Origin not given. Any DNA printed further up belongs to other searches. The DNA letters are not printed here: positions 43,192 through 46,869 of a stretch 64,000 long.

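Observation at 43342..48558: Two-gene cargo: SAM-domain/cyclase/STAND/TPR giant protein plus a B12 radical SAM enzyme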

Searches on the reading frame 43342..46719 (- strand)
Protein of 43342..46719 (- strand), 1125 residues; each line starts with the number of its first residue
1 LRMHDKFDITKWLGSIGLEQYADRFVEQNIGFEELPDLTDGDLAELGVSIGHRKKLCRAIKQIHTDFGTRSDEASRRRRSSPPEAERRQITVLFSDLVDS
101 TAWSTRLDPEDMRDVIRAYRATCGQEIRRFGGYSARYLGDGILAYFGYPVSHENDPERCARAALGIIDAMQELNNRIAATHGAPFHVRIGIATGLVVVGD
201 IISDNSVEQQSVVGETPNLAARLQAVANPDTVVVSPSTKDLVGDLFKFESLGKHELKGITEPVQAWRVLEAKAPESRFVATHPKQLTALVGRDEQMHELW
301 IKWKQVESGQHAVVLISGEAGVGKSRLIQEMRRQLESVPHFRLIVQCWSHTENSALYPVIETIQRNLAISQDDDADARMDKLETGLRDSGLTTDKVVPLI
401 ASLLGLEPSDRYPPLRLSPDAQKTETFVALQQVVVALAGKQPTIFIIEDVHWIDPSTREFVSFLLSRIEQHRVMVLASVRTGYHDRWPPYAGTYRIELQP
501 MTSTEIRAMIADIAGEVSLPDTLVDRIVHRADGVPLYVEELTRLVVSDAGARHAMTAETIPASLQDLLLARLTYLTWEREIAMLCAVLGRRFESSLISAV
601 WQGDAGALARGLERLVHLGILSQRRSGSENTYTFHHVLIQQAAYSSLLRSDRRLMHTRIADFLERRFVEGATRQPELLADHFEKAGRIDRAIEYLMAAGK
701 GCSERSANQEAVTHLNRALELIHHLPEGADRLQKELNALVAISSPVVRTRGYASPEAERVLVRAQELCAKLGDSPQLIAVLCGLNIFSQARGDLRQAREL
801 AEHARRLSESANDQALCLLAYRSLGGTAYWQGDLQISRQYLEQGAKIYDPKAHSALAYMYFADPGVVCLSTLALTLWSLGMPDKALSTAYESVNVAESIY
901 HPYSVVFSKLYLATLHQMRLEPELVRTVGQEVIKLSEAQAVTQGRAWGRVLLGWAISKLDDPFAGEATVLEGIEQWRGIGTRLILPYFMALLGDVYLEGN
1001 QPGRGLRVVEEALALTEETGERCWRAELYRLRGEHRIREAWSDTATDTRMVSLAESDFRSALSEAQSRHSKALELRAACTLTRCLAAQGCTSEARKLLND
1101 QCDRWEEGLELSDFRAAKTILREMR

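Call 5: search_protein_families(library=pfam, proteins=[window:43342-46719:-], max_evalue=0.01)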
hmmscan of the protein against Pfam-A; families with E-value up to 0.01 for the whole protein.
window:43342-46719:- (1125 aa): 13 families
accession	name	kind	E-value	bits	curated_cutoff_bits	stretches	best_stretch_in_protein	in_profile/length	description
PF13191.12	AAA_16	-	1.4e-21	78.2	32.6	1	289-475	2-166/167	AAA ATPase domain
PF00211.25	Guanylate_cyc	-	2.2e-21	76.7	21.9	1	87-261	6-174/183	Adenylate and Guanylate cyclase catalytic domain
PF00536.37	SAM_1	-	4.7e-15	56.1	23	1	5-63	4-63/64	SAM domain (Sterile alpha motif)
PF07647.24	SAM_2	-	3.9e-12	46.6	20.5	1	8-63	8-65/66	SAM domain (Sterile alpha motif)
PF13424.12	TPR_12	-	2e-09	37.9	30.1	1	789-848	14-75/77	Tetratricopeptide repeat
PF13401.12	AAA_22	-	4.1e-08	34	27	1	311-469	5-109/130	AAA domain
PF20703.3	nSTAND1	-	6.8e-05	23.1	27.1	1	290-532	17-220/379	Novel STAND NTPase 1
PF00931.28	NB-ARC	-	7.7e-05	22.5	23.5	1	298-383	7-90/248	NB-ARC domain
PF07719.23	TPR_2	-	0.00025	21.4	27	0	820-848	3-31/34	Tetratricopeptide repeat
PF13374.12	TPR_10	-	0.00078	19.8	27.5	0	819-848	3-32/42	Tetratricopeptide repeat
PF17874.7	TPR_MalT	-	0.0029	17.4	45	1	756-848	58-152/336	MalT-like TPR region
PF05673.19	DUF815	-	0.004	16.8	23.8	1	280-344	21-85/249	Protein of unknown function (DUF815)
PF25201.1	nSTAND6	-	0.0067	16.9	27.7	0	290-357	2-64/148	Novel STAND NTPase 6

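Call 6: search_protein_families(library=ncbifam, proteins=[window:43342-46719:-], max_evalue=0.001)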
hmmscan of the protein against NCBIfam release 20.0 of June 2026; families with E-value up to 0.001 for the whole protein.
window:43342-46719:- (1125 aa): 3 families
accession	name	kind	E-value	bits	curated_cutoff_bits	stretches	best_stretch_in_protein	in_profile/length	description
TIGR03903.1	TOMM_kin_cyc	equivalog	9.3e-158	527.3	705.75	1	84-1082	282-1265/1267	TOMM system kinase/cyclase fusion protein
NF058673.1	LipAdnlyCyLipJMY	equivalog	2.1e-15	56.4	800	1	84-261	290-442/449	bifunctional lipase/adenylate cyclase LipJ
TIGR02928.1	TIGR02928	subfamily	1.1e-06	27.8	181.3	1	288-367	16-99/366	orc1/cdc6 family replication initiation protein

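Call 7: search_protein_families(library=padloc, proteins=[window:43342-46719:-], max_evalue=0.001)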
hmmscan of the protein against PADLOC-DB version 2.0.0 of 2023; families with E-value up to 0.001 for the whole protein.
window:43342-46719:- (1125 aa): 9 families
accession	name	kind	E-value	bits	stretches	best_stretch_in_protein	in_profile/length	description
PDLC00734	PycC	-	5.3e-19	66.6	1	74-223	174-320/374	Pycsar cyclase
PDLC02367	PycC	-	2.2e-13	48.2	1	88-241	42-191/226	-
PDLC02370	PycC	-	1.2e-09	36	1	86-234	78-230/340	-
PDLC00766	PycC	-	1.5e-08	32.4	1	86-247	40-200/232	Pycsar cyclase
PDLC02369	PycC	-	2.4e-06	25.3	1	87-244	44-193/248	-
PDLC00764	PycC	-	2.7e-06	24.6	1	86-153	91-158/449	Pycsar cyclase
PDLC00767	PycC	-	9.1e-06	23.2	1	84-236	87-243/337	Pycsar cyclase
PDLC00763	PycC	-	0.00019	18.9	1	89-236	53-201/268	Pycsar cyclase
PDLC00765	PycC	-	0.00062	16.9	1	92-244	260-414/477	Pycsar cyclase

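Call 8: find_homologous_proteins(query=window:43342-46719:-, max_evalue=1e-10)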
Query window:43342-46719:- (1125 aa): 7997 proteins with E <= 1e-10 among 8000 candidates; the best 120 are listed.
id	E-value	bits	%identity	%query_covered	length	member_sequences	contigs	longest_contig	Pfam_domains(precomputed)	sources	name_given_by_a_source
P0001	0.0e+0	2527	100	100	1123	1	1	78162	PF00536.38,PF13424.13,PF13401.13,PF00211.26,PF07647.25,PF13191.13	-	-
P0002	0.0e+0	1625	66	100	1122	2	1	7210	PF07721.21,PF00536.38,PF13424.13,PF13428.13,PF00211.26,PF07647.25,PF07719.24,PF13191.13,PF13374.13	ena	-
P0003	0.0e+0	1557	63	99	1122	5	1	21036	PF00536.38,PF17874.8,PF13424.13,PF13401.13,PF00211.26,PF07647.25,PF13191.13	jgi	jgi:predicted ATPase/class 3 adenylate cyclase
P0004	5.4e-267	907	45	92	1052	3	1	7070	PF13401.13,PF00211.26,PF13191.13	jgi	jgi:class 3 adenylate cyclase/predicted ATPase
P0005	1.4e-257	876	42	99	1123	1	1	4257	PF00536.38,PF13401.13,PF00211.26,PF07647.25,PF13191.13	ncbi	-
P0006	7.9e-257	873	41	99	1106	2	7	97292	PF00536.38,PF13424.13,PF13401.13,PF00211.26,PF07647.25,PF13191.13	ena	-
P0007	5.5e-253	860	40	99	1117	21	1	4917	PF00536.38,PF13424.13,PF13401.13,PF00211.26,PF07647.25,PF13191.13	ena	-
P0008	1.3e-252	859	40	100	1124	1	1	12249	PF00536.38,PF13424.13,PF13401.13,PF00211.26,PF07647.25,PF13191.13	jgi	jgi:class 3 adenylate cyclase/predicted ATPase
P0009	4.9e-251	854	40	99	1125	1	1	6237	PF00536.38,PF24883.3,PF13424.13,PF13401.13,PF00211.26,PF07647.25,PF13181.13,PF13191.13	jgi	jgi:class 3 adenylate cyclase/predicted ATPase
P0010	5.2e-248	844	39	100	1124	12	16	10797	PF00536.38,PF13424.13,PF13401.13,PF00211.26,PF07647.25,PF07719.24,PF13191.13,PF13374.13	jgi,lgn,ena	jgi:class 3 adenylate cyclase/predicted ATPase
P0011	4.4e-247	841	40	99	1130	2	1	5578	PF00536.38,PF13401.13,PF00211.26,PF07647.25,PF13191.13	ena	-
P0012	5.9e-246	837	41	99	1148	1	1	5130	PF00536.38,PF13401.13,PF00211.26,PF07647.25,PF13191.13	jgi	jgi:class 3 adenylate cyclase/predicted ATPase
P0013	2.2e-242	825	40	99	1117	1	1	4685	PF00536.38,PF24883.3,PF13424.13,PF00211.26,PF07647.25,PF13191.13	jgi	jgi:class 3 adenylate cyclase/predicted ATPase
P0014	4.7e-242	824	41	99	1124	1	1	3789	PF00536.38,PF13401.13,PF00211.26,PF07647.25,PF13191.13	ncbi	-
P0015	4.8e-242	824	42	89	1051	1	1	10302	PF17874.8,PF13424.13,PF00211.26,PF13191.13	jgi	-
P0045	7.0e-239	814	39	99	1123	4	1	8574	PF00536.38,PF00211.26,PF07647.25,PF13191.13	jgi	jgi:predicted ATPase/class 3 adenylate cyclase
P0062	3.7e-236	805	39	99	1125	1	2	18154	PF00536.38,PF13401.13,PF00211.26,PF07647.25,PF13191.13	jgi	jgi:class 3 adenylate cyclase/predicted ATPase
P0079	2.1e-233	796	39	99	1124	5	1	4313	PF00536.38,PF13401.13,PF00211.26,PF07647.25,PF13191.13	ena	-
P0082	6.8e-233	794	39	99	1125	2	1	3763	PF00536.38,PF13401.13,PF00211.26,PF07647.25,PF13191.13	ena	-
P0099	3.2e-230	785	38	99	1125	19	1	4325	PF00536.38,PF24883.3,PF13424.13,PF13401.13,PF00211.26,PF07647.25,PF07719.24,PF13191.13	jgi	-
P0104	1.7e-229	783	41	93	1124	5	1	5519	PF13240.12,PF12773.14,PF13424.13,PF13401.13,PF00211.26,PF13191.13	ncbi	-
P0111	2.0e-228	779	39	99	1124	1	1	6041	PF00536.38,PF13401.13,PF00211.26,PF07647.25,PF13191.13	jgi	jgi:predicted ATPase/class 3 adenylate cyclase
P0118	6.1e-228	777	38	99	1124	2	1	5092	PF00536.38,PF00211.26,PF07647.25,PF13191.13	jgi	-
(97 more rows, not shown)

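Call 9: find_encoding_contigs(protein=P0003, flank=10000, max_places=4)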
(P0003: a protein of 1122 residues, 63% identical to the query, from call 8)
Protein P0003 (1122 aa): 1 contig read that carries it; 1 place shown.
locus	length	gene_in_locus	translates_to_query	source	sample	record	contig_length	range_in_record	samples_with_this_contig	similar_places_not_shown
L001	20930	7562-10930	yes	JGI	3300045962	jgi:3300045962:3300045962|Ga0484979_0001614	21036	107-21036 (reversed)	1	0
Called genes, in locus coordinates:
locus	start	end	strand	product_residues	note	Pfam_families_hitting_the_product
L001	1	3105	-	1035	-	?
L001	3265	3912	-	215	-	PF00005:ABC_tran, PF02463:SMC_N (weak), PF13555:AAA_29 (faint)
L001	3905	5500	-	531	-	PF00528:BPD_transp_1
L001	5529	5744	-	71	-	-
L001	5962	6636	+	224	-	PF04263:TPK_catalytic, PF04265:TPK_B1_binding (weak)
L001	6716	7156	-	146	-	PF04214:DUF411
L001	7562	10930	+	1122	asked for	PF00536:SAM_1, PF07647:SAM_2, PF00211:Guanylate_cyc, PF13191:AAA_16, PF13401:AAA_22 (weak), PF17874:TPR_MalT (faint), PF13424:TPR_12 (faint)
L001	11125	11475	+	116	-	PF10052:DUF2288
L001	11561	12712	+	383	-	-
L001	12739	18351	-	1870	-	PF24096:DUF7379, PF07819:PGAP1 (faint), PF24096:DUF7379, PF02450:LCAT (weak), PF12770:CHAT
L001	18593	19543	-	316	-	PF13365:Trypsin_2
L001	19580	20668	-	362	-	-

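Call 10: find_encoding_contigs(protein=P0002, flank=10000, max_places=4)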
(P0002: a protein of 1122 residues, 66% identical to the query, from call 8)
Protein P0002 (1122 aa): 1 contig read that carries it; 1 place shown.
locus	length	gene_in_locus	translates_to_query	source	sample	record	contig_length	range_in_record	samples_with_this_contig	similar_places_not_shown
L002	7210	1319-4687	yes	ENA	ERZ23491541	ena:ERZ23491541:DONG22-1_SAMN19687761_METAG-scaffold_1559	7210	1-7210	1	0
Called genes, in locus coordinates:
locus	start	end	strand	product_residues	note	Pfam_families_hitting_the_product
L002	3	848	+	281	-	?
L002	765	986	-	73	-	-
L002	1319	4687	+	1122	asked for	PF00536:SAM_1, PF07647:SAM_2, PF00211:Guanylate_cyc, PF13191:AAA_16, PF07719:TPR_2 (faint), PF13428:TPR_14 (faint), PF13374:TPR_10 (faint), PF13424:TPR_12 (weak), +1 more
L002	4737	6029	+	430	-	PF04734:Ceramidase_alk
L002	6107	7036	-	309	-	PF01633:Choline_kinase, PF01636:APH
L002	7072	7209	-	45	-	?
